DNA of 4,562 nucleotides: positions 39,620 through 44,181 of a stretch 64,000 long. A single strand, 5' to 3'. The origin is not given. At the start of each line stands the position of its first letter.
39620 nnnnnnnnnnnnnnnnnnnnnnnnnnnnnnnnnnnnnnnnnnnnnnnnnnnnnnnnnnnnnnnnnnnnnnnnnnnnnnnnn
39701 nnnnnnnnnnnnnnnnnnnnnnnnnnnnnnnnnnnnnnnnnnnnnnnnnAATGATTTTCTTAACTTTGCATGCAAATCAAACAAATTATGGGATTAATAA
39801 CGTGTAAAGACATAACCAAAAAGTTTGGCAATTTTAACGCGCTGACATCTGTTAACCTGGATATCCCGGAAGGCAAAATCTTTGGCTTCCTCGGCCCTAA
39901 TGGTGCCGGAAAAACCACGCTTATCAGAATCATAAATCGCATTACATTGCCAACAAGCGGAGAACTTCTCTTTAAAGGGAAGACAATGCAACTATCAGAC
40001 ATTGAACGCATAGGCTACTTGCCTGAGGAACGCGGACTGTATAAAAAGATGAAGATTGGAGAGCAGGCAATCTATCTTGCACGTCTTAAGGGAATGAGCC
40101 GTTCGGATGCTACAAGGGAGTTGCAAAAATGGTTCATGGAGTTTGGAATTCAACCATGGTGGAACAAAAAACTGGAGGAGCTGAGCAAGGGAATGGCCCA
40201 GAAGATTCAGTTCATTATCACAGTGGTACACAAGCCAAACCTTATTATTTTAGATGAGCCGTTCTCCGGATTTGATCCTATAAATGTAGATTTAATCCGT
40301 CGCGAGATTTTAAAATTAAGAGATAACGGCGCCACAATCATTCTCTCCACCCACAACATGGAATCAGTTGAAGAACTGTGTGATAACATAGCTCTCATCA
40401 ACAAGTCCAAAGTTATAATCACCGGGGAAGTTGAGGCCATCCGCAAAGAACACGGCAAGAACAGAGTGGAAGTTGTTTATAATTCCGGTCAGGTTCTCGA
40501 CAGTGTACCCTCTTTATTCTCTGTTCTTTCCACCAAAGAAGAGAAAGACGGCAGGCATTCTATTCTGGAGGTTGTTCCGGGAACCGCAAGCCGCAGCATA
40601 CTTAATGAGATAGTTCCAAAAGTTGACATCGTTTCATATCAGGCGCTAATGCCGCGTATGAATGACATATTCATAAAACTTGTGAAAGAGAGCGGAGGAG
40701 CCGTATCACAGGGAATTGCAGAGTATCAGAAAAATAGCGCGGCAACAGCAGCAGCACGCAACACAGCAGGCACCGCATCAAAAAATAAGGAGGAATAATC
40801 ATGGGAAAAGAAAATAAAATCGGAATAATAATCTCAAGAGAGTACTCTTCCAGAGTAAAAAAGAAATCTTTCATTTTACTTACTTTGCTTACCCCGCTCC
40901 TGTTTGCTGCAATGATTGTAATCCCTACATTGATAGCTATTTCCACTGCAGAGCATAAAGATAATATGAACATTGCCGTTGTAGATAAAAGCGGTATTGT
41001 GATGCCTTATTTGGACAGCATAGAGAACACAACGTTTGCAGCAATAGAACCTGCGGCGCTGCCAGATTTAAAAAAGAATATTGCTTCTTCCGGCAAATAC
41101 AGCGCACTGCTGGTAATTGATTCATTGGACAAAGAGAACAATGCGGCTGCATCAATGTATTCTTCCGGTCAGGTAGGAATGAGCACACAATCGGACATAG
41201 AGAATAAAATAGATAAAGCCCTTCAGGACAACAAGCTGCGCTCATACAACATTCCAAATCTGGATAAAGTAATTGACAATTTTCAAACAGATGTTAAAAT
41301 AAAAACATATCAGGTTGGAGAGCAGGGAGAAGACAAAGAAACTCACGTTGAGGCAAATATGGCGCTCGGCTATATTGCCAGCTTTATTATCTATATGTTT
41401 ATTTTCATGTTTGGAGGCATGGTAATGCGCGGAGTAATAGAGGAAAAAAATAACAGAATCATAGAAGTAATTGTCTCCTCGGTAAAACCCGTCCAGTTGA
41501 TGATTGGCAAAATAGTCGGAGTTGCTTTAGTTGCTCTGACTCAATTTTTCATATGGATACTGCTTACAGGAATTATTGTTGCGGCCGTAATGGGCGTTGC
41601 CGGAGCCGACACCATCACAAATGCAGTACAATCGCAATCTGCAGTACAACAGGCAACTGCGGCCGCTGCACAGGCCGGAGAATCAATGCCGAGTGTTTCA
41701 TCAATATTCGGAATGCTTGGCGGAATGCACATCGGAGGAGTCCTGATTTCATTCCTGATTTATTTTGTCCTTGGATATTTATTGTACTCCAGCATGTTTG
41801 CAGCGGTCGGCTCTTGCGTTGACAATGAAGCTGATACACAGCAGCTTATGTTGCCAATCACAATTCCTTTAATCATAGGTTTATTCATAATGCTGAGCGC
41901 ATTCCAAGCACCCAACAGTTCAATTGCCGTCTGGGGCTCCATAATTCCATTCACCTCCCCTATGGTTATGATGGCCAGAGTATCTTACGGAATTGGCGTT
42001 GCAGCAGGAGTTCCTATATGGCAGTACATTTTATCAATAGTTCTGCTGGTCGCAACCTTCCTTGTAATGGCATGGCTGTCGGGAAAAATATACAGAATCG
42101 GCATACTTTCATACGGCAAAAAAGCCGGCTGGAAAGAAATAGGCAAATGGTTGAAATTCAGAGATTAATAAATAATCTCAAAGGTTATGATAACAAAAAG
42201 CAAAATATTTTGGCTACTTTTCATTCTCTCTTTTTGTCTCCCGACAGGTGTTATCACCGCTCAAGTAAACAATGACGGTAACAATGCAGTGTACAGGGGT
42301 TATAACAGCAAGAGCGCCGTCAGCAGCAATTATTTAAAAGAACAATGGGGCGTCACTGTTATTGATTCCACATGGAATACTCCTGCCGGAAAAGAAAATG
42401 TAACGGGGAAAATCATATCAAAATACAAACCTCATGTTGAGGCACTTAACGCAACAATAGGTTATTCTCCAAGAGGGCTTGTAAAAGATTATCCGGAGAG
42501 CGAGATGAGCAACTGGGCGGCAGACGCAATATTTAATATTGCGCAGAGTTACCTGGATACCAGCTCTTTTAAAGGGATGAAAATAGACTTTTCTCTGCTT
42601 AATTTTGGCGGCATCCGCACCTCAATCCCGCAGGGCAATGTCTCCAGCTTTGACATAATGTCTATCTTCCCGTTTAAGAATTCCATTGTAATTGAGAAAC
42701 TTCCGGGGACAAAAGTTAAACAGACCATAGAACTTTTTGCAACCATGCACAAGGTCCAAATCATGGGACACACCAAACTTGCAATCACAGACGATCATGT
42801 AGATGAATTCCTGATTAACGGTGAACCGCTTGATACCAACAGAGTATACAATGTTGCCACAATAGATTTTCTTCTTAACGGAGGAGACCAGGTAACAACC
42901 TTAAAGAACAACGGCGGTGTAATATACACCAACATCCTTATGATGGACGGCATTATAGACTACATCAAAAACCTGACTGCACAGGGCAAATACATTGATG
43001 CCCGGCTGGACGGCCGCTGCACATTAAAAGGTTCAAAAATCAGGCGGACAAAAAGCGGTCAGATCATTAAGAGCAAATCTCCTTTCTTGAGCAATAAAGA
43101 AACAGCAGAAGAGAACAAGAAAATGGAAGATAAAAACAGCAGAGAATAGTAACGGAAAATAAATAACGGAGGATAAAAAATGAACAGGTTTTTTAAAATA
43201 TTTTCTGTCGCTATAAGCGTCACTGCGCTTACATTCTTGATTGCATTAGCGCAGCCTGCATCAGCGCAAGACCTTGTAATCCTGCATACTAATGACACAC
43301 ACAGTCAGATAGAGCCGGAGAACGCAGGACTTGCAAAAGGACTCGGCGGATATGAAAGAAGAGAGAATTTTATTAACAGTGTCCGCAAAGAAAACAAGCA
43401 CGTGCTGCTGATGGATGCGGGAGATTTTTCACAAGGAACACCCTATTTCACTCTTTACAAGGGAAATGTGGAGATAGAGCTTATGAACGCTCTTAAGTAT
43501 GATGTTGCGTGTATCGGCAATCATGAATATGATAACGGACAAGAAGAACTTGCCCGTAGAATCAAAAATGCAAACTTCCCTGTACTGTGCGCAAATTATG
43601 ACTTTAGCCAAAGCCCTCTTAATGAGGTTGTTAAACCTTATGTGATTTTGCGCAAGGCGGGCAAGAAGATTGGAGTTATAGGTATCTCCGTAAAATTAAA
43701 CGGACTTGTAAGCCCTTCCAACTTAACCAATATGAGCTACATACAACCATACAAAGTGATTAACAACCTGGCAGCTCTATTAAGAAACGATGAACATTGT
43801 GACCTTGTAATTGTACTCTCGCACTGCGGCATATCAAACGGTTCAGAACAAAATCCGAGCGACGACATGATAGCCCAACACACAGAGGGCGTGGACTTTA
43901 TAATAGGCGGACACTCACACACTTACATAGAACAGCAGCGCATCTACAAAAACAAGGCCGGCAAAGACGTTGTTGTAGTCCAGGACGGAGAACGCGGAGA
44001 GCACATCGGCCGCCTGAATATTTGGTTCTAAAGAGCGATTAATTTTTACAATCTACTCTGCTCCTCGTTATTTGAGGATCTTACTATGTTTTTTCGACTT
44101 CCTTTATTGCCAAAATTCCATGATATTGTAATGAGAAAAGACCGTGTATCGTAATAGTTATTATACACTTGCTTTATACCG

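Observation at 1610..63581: Hyper-abundant, strand-symmetric 9-mer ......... (DNA-uptake-sequence-like or HIP-like word)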

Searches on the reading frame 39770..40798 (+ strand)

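Call 22: search_protein_families(library=pfam, proteins=[window:39770-40798:+])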
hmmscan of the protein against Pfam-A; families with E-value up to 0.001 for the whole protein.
window:39770-40798:+ (342 aa): 4 families
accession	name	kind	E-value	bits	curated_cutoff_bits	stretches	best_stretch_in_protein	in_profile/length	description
PF00005.33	ABC_tran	-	8.2e-28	98.1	25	1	25-165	1-136/137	ABC transporter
PF13304.12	AAA_21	-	5.7e-13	50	27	1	135-199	235-302/304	AAA domain, putative AbiEii toxin, Type IV TA system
PF13732.12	DrrA1-3_C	-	6.4e-13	49.7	27.4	1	219-305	1-81/81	ATP-binding protein DrrA1-3-like, C-terminal domain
PF13476.12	AAA_23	-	0.00045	21.3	27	0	19-56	7-40/201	AAA domain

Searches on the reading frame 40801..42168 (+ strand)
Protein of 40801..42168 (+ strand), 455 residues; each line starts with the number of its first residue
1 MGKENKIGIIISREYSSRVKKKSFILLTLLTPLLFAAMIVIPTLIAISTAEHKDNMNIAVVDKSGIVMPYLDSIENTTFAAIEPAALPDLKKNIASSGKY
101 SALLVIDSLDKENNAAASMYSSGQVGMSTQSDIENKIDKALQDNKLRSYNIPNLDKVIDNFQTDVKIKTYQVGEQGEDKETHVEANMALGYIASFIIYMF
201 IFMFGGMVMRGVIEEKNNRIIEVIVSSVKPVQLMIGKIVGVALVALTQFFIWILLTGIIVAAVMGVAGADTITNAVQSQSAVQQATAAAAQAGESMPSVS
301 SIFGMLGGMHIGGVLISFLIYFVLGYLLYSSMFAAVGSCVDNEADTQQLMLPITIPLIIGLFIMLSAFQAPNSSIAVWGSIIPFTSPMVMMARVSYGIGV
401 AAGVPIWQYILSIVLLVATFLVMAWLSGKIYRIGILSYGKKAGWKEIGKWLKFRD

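Call 22: search_protein_families(library=pfam, proteins=[window:40801-42168:+])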
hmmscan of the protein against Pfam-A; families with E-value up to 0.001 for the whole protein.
window:40801-42168:+ (455 aa): 1 family
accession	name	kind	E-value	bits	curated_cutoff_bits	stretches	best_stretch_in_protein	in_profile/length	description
PF12698.13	ABC2_membrane_3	-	8.7e-58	196.5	31.6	1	22-427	1-345/347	ABC-2 family transporter protein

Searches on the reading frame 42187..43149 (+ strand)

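Call 22: search_protein_families(library=pfam, proteins=[window:42187-43149:+])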
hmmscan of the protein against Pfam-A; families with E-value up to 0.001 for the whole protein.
window:42187-43149:+ (320 aa): 1 family
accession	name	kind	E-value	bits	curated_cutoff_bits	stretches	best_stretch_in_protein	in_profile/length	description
PF02872.23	5_nucleotid_C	-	1.9e-22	80.5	23.6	1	101-240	18-157/158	5'-nucleotidase, C-terminal domain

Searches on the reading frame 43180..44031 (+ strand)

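Call 22: search_protein_families(library=pfam, proteins=[window:43180-44031:+])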
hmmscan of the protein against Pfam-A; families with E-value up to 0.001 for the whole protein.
window:43180-44031:+ (283 aa): 2 families
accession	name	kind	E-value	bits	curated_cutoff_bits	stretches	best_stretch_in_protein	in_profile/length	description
PF00149.33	Metallophos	-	1.8e-20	74.6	21.5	1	33-249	2-191/191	Calcineurin-like phosphoesterase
PF09587.15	PGA_cap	-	4.6e-07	30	27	1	99-258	70-241/255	Bacterial capsule synthesis protein PGA_cap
